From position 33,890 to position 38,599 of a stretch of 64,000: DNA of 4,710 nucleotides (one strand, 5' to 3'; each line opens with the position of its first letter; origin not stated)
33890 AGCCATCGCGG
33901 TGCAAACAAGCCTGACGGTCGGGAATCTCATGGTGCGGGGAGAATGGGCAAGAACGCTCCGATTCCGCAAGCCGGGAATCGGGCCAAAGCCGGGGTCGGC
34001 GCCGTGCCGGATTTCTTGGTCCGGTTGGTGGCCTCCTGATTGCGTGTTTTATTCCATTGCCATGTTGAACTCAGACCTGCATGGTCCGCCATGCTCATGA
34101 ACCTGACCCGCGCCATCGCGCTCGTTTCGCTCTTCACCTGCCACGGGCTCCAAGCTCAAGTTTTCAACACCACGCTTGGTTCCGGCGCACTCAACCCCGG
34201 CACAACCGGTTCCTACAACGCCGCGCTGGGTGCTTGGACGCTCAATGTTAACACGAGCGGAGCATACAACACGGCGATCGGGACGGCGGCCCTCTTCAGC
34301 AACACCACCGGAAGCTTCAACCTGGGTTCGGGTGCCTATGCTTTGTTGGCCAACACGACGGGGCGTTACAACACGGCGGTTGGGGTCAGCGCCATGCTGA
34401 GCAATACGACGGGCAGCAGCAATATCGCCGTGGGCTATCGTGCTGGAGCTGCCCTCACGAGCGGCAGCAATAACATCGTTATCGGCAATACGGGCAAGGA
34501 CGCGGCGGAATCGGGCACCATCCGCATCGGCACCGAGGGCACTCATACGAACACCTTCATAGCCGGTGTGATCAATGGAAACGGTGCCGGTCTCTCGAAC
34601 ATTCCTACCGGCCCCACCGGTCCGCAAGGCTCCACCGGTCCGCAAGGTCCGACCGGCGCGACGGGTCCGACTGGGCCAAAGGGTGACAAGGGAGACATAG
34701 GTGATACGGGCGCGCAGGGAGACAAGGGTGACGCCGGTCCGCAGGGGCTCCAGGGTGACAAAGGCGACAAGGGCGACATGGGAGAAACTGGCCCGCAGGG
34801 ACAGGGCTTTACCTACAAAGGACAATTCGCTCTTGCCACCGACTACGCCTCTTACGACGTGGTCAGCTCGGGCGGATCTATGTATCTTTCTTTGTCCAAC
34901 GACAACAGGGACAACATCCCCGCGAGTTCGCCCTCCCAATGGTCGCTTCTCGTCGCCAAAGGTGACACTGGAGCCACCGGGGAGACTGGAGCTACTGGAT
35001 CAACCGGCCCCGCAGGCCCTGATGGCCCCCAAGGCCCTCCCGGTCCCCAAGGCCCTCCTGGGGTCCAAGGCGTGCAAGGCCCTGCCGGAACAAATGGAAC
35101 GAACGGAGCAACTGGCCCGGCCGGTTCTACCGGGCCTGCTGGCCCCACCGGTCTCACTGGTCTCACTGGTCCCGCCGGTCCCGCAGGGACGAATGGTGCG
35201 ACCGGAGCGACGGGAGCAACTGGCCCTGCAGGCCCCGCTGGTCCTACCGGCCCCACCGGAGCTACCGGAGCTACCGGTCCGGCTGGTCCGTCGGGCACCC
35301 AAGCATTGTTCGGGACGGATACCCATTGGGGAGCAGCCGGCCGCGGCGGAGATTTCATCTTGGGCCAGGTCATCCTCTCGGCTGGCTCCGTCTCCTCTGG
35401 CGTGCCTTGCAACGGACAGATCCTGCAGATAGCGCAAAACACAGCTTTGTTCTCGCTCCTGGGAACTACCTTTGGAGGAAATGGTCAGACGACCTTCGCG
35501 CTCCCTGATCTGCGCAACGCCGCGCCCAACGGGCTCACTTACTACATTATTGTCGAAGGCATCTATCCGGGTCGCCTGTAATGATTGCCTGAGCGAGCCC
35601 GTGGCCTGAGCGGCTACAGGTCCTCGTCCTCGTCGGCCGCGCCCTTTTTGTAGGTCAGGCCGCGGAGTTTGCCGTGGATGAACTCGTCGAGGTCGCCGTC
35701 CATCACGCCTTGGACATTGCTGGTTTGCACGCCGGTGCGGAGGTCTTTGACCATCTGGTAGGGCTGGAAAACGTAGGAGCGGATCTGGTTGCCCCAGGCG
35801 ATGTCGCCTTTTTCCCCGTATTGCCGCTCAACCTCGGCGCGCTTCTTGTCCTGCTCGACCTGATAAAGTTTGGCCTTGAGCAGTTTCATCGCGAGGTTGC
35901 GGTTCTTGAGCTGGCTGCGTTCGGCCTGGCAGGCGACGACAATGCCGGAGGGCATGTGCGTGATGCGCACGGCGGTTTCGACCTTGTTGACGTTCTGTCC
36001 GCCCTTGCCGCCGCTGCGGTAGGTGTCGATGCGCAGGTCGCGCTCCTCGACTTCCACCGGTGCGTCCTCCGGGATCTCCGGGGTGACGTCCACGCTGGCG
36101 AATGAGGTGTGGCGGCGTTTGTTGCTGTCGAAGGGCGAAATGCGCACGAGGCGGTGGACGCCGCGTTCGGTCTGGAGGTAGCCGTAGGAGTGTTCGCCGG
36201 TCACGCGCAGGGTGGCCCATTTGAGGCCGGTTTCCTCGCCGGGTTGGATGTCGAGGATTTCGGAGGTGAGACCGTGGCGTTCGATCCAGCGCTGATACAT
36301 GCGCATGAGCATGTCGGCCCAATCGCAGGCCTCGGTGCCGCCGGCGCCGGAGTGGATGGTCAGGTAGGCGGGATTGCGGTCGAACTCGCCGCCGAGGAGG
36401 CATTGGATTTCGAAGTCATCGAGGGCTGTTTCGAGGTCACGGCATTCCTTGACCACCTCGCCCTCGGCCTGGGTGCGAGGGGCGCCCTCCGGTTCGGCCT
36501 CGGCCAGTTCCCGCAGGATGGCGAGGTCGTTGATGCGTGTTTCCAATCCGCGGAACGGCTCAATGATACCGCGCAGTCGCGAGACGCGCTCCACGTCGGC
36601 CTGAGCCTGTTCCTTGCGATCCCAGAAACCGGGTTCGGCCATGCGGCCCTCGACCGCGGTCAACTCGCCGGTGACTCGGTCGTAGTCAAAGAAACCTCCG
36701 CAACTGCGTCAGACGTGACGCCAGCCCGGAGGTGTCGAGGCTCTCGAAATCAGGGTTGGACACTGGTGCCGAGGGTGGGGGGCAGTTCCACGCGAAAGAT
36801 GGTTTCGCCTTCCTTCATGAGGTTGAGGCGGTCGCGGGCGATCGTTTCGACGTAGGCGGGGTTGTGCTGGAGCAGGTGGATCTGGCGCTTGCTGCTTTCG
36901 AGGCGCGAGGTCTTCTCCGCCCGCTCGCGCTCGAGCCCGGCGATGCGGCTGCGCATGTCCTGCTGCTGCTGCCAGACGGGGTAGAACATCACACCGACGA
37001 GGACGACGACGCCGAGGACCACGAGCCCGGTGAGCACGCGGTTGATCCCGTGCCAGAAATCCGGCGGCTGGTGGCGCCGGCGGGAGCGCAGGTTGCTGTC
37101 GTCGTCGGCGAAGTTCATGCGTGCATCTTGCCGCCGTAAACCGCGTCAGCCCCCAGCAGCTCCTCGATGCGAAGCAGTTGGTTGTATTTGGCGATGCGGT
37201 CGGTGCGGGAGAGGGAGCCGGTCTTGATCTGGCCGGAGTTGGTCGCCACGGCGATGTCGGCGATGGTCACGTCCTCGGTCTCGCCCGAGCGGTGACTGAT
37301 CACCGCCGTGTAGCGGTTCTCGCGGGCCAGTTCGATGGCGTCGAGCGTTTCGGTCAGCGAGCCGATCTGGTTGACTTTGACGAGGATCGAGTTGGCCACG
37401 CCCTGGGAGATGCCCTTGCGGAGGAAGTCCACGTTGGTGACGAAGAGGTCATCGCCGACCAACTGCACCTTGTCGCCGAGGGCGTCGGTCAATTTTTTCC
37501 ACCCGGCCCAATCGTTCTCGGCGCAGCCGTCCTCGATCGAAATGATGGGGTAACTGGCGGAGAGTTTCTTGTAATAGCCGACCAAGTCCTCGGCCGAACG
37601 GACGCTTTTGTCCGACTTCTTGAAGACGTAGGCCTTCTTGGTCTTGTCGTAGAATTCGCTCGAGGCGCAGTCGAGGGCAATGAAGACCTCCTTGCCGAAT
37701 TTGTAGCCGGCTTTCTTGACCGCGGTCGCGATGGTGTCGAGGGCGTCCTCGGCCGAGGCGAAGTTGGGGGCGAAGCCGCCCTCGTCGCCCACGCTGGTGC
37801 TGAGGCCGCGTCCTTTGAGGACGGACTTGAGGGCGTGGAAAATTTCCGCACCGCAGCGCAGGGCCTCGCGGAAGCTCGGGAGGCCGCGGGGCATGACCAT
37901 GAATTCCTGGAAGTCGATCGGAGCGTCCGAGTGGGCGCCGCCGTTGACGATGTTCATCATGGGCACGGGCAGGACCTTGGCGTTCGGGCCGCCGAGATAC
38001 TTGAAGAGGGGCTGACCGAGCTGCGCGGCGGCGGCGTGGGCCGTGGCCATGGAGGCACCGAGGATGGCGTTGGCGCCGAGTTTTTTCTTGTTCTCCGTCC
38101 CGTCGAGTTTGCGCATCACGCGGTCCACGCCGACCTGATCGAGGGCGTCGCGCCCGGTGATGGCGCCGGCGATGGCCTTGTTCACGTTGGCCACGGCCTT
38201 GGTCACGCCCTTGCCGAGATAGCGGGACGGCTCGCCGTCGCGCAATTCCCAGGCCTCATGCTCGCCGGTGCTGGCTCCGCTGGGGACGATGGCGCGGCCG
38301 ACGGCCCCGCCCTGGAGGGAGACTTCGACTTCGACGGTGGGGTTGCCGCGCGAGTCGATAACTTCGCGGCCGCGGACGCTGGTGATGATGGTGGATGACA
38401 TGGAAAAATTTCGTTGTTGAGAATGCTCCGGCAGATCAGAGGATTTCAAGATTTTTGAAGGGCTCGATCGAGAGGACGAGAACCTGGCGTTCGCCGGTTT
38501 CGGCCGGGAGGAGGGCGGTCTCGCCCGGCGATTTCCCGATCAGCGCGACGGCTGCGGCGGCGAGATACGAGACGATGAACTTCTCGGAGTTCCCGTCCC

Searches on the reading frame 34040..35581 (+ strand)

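Call 36: search_protein_families(library=pfam, proteins=[window:34040-35581:+], max_evalue=0.001)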
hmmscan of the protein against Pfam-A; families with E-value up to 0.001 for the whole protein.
window:34040-35581:+ (513 aa): 2 families
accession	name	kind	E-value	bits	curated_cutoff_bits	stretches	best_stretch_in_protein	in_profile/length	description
PF01391.23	Collagen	-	6.4e-26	90.3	27.2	2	308-366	1-59/60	Collagen triple helix repeat (20 copies)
PF07484.17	Collar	-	2.8e-18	66.1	24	1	455-495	16-56/57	Phage Tail Collar Domain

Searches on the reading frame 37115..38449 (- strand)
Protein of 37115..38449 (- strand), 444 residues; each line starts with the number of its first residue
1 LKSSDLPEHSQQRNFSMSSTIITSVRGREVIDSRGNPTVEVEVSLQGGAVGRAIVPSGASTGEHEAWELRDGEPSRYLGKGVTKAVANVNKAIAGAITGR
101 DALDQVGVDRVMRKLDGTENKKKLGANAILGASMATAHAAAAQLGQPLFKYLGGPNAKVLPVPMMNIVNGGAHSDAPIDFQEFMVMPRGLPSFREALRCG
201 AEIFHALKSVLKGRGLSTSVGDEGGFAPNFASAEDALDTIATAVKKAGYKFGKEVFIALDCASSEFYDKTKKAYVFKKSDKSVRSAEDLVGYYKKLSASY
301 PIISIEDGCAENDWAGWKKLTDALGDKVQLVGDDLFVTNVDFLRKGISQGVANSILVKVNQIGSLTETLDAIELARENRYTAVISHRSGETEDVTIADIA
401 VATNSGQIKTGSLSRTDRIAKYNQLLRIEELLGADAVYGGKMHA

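Call 66: search_protein_families(library=pfam, proteins=[window:37115-38449:-], max_evalue=0.05)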
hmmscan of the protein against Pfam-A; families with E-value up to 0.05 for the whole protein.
window:37115-38449:- (444 aa): 4 families
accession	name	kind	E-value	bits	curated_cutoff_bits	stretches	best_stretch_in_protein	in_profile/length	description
PF00113.28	Enolase_C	-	5.7e-128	426.8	21.5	1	158-442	2-291/296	Enolase, C-terminal TIM barrel domain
PF03952.21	Enolase_N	-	2.8e-57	192.9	35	1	22-152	1-131/131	Enolase, N-terminal domain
PF13378.12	MR_MLE_C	-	0.00056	20.1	29.4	1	251-389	41-157/219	Enolase C-terminal domain-like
PF07476.17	MAAL_C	-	0.00071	19.3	27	1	318-408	130-221/249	Methylaspartate ammonia-lyase C-terminus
